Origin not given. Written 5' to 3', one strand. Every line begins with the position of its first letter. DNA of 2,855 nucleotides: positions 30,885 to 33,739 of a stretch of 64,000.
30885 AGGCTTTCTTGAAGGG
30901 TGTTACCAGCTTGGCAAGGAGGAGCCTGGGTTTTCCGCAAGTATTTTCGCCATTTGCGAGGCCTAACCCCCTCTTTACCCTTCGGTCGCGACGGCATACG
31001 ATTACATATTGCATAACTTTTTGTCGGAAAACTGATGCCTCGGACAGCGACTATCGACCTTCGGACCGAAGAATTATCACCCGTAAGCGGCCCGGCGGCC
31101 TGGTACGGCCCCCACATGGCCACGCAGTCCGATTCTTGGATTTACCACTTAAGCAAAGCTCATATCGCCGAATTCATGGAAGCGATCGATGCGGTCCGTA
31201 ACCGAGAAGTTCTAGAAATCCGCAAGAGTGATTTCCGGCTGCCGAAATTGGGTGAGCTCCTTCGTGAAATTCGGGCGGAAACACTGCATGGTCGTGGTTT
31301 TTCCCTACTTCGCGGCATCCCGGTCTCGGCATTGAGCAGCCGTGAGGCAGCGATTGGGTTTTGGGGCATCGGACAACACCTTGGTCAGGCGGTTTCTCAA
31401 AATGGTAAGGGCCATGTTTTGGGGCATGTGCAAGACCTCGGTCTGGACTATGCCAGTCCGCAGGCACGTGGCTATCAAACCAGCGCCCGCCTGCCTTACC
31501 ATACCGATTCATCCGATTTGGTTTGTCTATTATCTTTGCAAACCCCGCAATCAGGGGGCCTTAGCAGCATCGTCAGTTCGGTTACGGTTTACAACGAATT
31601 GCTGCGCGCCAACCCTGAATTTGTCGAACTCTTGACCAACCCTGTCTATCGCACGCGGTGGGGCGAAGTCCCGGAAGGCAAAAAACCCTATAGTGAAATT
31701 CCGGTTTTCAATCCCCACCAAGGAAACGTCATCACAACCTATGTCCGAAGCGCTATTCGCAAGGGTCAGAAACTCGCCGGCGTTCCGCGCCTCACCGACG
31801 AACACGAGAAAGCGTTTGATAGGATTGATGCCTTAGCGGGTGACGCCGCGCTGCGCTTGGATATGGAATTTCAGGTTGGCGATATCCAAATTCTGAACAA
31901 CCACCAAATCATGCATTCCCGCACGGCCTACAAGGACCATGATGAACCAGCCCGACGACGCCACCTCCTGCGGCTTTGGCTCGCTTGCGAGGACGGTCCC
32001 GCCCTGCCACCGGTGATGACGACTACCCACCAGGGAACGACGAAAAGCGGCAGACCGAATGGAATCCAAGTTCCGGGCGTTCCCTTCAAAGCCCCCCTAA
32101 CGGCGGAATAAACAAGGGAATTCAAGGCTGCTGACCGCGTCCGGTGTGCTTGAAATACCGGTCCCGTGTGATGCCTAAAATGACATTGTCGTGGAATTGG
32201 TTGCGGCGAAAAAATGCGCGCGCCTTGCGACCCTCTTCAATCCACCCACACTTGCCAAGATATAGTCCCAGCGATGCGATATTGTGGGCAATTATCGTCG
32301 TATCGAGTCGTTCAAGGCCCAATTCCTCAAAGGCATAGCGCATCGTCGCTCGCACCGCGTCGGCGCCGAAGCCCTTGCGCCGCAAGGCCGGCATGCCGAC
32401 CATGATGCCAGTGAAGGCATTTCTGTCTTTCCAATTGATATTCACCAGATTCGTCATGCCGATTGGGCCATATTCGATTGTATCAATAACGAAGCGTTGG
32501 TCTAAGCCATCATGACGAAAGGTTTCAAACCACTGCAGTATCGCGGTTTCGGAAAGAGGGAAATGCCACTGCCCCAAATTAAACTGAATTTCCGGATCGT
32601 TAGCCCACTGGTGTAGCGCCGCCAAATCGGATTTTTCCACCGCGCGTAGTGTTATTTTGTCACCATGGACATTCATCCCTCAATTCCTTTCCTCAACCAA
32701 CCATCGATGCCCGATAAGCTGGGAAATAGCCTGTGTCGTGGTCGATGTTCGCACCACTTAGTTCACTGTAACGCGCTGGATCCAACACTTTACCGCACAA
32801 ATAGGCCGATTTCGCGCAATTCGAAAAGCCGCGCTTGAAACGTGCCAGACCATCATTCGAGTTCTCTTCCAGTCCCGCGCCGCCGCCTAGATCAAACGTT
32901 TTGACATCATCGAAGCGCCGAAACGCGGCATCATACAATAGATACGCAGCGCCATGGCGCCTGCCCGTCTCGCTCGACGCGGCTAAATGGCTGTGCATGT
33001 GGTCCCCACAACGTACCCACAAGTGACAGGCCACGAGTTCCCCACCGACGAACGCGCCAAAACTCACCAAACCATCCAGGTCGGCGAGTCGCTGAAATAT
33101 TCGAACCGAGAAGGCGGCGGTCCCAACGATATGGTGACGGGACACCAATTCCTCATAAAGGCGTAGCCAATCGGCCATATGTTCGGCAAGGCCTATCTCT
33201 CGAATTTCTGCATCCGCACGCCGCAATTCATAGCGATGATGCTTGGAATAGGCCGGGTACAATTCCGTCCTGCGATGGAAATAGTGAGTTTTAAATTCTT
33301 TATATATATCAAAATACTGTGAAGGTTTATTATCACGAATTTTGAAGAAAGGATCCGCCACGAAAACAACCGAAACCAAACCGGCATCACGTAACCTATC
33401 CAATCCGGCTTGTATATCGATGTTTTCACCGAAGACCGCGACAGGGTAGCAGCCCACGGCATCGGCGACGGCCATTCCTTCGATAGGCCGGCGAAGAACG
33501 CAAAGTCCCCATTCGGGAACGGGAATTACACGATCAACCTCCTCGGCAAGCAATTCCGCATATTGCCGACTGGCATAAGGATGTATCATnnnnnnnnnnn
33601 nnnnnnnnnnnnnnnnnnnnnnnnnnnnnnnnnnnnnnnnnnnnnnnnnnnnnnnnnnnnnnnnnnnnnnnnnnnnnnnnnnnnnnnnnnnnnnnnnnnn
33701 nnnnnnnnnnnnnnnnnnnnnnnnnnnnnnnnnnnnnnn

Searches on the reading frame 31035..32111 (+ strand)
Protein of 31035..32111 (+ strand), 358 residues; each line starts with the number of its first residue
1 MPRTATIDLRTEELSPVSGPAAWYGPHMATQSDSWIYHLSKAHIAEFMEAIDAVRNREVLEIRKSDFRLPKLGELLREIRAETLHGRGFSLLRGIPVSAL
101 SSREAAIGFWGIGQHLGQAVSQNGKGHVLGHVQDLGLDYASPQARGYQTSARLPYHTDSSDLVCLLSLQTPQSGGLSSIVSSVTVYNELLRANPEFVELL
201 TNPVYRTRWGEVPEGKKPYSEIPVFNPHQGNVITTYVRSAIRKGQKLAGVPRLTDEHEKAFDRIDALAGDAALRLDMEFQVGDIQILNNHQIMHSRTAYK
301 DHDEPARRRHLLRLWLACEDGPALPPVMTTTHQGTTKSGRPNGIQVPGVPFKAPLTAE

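Call 6: search_protein_families(library=ncbifam, proteins=[window:31035-32111:+])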
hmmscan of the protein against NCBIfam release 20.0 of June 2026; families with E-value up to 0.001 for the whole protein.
window:31035-32111:+ (358 aa): 3 families
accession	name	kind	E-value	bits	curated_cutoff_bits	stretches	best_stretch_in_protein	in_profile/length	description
NF049936.1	TriMthamethphnDioxTmpA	equivalog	1.7e-08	33.7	400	1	146-302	184-339/366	2-trimethylaminoethylphosphonate dioxygenase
TIGR02410.1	carnitine_TMLD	equivalog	9.7e-07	28.6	268.3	1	155-300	187-338/362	trimethyllysine dioxygenase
TIGR02409.1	carnitine_bodg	equivalog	1.9e-06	27.2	414.75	1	149-306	183-344/366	gamma-butyrobetaine dioxygenase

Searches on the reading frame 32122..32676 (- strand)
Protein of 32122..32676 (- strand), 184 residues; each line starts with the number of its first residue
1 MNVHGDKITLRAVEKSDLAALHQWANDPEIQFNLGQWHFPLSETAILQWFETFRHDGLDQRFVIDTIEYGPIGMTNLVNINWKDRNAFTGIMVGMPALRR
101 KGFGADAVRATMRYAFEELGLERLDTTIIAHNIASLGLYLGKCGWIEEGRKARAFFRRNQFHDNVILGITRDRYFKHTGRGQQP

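Call 5: search_protein_families(library=pfam, proteins=[window:32122-32676:-])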
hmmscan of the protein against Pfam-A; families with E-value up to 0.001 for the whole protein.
window:32122-32676:- (184 aa): 4 families
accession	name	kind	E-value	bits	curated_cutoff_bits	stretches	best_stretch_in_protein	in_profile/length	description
PF13302.13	Acetyltransf_3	-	5e-20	73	25.4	1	8-138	2-131/138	Acetyltransferase (GNAT) domain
PF00583.31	Acetyltransf_1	-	1.1e-09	39.1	20.7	1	24-145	7-116/116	Acetyltransferase (GNAT) family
PF13420.13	Acetyltransf_4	-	8.8e-07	29.5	24.3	1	10-164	1-153/155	Acetyltransferase (GNAT) domain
PF13523.12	Acetyltransf_8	-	0.00022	21.3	27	0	15-123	3-116/145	Acetyltransferase (GNAT) domain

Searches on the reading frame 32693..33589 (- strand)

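Call 5: search_protein_families(library=pfam, proteins=[window:32693-33589:-])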
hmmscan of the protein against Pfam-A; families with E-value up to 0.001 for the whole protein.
window:32693-33589:- (298 aa): 1 family
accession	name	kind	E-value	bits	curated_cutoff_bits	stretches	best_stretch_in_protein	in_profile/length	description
PF13480.13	Acetyltransf_6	-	2.6e-11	44.3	22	1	117-238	2-138/143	Acetyltransferase (GNAT) domain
